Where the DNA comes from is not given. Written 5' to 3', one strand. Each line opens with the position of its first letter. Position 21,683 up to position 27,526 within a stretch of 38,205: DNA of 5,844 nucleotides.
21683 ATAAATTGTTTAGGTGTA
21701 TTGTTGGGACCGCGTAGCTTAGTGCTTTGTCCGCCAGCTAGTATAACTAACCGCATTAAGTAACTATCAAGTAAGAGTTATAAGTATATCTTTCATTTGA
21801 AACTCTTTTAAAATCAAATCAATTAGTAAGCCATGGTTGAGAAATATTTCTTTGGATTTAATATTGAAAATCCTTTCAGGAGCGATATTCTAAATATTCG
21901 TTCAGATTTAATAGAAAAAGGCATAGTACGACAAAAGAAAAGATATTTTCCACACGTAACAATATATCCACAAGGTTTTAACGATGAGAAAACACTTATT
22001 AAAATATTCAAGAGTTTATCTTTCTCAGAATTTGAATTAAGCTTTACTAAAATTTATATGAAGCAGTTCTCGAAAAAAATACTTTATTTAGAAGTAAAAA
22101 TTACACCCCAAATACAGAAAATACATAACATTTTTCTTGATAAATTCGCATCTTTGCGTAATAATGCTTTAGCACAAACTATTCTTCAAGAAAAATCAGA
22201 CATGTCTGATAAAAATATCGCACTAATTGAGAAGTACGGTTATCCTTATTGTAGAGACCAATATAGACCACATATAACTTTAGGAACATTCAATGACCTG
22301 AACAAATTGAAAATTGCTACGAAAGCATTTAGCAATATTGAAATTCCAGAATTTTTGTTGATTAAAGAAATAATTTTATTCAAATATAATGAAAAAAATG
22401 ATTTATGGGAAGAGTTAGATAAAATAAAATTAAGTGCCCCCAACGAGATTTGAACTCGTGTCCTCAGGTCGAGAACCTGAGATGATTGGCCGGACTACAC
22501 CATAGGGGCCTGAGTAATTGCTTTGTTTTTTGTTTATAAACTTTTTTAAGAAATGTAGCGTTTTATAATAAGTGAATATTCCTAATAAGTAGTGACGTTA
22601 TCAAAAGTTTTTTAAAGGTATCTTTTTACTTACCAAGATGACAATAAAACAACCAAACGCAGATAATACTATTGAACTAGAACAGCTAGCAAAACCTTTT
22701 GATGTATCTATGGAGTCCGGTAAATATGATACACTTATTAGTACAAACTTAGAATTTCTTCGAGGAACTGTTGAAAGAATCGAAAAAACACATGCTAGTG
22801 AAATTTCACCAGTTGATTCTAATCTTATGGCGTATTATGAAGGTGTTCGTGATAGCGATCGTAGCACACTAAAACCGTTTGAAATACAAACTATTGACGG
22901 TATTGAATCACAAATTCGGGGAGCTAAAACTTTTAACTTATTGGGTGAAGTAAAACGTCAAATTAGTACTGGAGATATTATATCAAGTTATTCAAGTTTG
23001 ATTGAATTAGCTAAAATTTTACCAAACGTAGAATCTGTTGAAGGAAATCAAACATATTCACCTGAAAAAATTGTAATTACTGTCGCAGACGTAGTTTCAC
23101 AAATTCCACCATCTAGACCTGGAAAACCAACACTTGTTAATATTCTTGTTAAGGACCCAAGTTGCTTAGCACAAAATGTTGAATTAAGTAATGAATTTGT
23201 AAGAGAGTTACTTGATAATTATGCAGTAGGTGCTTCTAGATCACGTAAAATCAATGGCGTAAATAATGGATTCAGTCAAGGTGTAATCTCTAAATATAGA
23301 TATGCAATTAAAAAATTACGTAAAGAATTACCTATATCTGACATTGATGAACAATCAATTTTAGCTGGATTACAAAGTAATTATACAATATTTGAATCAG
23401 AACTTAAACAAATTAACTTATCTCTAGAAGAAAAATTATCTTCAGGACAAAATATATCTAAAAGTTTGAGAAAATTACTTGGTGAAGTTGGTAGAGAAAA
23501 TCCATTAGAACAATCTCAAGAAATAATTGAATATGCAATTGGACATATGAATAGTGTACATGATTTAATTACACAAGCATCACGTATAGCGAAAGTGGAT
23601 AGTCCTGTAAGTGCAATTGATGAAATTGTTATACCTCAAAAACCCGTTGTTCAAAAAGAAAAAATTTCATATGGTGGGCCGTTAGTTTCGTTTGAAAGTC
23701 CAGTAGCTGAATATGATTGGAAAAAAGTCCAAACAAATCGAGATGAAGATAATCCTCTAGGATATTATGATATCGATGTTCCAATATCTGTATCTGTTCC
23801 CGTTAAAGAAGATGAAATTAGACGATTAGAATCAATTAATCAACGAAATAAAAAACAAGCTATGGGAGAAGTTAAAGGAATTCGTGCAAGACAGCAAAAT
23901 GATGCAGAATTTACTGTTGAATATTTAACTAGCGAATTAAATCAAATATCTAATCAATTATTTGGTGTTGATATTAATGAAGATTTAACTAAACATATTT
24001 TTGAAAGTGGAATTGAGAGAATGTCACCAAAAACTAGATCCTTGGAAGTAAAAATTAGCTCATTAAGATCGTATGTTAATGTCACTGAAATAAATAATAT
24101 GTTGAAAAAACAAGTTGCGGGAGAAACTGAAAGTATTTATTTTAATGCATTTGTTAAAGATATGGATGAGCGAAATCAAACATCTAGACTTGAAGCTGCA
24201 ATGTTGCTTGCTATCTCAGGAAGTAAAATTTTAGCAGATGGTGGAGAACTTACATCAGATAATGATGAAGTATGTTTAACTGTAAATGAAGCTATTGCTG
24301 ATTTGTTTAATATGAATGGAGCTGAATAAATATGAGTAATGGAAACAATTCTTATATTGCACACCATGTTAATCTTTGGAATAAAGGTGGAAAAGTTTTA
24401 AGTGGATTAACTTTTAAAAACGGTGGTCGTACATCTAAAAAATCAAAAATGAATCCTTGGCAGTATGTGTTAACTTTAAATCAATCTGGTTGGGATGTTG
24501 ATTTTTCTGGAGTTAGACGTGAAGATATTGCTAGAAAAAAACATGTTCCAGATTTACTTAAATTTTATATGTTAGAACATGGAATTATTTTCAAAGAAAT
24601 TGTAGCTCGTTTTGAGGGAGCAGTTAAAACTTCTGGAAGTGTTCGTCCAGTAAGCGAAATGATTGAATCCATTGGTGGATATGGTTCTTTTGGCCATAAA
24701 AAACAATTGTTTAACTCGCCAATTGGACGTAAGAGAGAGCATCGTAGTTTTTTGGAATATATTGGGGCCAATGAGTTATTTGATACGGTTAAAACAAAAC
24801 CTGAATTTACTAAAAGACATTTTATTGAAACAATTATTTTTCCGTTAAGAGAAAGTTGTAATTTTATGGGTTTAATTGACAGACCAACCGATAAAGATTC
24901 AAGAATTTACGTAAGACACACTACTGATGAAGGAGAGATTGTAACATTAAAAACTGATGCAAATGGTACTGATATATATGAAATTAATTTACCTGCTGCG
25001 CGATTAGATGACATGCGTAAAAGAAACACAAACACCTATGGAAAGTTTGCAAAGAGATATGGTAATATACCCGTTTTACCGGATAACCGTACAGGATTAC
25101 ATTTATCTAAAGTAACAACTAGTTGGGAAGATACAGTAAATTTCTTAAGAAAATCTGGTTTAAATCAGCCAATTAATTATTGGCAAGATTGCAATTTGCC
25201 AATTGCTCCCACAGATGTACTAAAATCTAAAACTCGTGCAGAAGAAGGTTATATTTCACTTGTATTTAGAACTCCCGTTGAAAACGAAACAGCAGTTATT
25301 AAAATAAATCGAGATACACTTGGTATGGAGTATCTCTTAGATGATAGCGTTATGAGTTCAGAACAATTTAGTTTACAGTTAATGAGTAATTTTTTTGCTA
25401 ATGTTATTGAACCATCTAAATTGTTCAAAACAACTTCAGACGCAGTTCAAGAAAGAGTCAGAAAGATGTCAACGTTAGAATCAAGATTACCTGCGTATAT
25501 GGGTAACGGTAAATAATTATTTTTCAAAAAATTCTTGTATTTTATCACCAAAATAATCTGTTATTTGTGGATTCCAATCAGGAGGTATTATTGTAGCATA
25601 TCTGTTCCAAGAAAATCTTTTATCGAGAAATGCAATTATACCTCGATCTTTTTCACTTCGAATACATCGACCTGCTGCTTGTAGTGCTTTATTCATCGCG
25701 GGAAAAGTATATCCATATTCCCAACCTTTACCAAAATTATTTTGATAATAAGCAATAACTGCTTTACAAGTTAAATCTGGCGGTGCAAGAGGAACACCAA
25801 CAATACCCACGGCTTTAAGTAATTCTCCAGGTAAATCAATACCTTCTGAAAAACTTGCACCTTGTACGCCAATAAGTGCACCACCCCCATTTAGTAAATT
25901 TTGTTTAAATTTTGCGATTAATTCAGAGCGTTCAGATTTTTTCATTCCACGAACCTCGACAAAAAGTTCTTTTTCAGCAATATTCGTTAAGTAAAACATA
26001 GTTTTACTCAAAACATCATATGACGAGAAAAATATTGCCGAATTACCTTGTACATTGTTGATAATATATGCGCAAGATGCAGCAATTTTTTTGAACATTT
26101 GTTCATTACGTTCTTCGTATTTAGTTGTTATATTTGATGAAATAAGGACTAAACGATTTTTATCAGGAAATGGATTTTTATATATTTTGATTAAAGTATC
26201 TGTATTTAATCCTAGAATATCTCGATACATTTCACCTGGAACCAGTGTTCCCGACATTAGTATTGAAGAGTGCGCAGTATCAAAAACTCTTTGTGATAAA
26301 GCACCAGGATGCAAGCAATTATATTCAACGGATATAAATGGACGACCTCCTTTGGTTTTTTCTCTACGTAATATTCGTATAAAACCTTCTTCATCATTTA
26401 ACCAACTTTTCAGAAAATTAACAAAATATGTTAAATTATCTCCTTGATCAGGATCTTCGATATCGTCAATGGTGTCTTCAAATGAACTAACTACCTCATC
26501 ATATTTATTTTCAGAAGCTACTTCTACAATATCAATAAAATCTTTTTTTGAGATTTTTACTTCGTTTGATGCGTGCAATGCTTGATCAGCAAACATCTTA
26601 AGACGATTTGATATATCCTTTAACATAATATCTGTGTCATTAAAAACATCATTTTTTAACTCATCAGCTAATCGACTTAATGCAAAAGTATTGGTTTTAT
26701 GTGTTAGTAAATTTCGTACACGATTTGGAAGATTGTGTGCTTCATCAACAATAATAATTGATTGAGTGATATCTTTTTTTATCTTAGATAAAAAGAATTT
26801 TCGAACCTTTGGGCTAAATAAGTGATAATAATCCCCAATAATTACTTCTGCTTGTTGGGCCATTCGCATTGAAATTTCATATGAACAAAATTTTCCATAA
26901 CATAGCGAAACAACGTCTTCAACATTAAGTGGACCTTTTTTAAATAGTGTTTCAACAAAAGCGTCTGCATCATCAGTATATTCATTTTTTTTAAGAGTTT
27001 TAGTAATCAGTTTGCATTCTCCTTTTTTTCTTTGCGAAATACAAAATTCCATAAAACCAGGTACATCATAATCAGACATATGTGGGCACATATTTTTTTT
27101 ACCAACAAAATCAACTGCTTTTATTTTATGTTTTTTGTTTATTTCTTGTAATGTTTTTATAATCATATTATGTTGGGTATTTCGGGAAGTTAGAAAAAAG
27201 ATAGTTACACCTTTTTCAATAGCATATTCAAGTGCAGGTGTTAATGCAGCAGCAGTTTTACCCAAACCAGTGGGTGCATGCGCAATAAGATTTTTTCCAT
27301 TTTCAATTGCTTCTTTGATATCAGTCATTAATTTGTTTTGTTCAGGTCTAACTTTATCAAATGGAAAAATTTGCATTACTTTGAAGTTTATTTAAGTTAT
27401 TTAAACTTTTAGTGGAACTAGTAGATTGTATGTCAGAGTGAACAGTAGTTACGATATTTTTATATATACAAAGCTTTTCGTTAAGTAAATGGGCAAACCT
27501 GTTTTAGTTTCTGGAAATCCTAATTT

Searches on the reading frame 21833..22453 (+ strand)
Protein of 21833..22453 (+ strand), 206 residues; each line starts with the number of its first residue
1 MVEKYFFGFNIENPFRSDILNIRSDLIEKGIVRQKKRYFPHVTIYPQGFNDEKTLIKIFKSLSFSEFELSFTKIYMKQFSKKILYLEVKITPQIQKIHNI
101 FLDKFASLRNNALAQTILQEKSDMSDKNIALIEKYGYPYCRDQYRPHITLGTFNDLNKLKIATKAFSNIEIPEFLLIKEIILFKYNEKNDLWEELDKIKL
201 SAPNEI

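Call 103: search_protein_families(library=pfam, proteins=[window:21833-22453:+], max_evalue=0.0001)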
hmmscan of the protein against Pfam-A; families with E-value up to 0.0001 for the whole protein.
window:21833-22453:+ (206 aa): 3 families
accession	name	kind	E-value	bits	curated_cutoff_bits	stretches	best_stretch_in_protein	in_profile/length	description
PF13563.12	2_5_RNA_ligase2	-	2.1e-08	34.8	27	1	39-188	25-151/152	2'-5' RNA ligase superfamily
PF06299.18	DUF1045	-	4.6e-08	33.6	24.3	1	52-154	14-117/159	Protein of unknown function (DUF1045)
PF02834.22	LigT_PEase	-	1.9e-05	25.2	23.3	0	22-75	14-75/87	LigT like Phosphoesterase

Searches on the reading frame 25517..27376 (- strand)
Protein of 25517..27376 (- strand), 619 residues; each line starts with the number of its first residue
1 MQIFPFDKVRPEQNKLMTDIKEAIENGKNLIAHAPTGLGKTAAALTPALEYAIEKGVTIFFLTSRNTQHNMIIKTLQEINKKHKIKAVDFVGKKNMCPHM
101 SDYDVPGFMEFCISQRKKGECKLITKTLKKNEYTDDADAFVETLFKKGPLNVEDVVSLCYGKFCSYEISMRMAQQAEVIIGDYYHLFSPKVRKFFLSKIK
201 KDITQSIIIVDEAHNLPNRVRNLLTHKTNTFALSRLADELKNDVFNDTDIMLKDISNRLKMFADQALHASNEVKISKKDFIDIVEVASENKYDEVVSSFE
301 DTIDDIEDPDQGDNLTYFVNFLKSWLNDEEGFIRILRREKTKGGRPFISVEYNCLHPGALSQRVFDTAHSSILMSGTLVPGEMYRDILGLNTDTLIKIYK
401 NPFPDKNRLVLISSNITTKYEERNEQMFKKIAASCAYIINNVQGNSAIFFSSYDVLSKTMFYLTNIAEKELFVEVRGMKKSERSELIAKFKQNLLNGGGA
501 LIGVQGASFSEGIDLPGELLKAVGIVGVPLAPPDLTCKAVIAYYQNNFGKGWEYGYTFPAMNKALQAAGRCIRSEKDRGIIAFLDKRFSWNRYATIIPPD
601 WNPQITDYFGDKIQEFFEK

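Call 104: search_protein_families(library=pfam, proteins=[window:25517-27376:-], max_evalue=0.0001)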
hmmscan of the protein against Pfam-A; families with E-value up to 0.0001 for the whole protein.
window:25517-27376:- (619 aa): 5 families
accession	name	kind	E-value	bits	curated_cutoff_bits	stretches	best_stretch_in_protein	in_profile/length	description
PF13307.12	Helicase_C_2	-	5e-39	134.5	25.3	1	438-603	4-169/170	Helicase C-terminal domain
PF06733.21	DEAD_2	-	2.9e-18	66.5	21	1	67-225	7-164/172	DEAD_2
PF06777.17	HBB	-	1.1e-11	45.1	30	1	315-422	91-190/190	Helical and beta-bridge domain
PF00270.35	DEAD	-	2.3e-10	40.9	26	1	22-96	9-85/167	DEAD/DEAH box helicase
PF04851.21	ResIII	-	4.5e-07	30.4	22.5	1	8-231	3-154/164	Type III restriction enzyme, res subunit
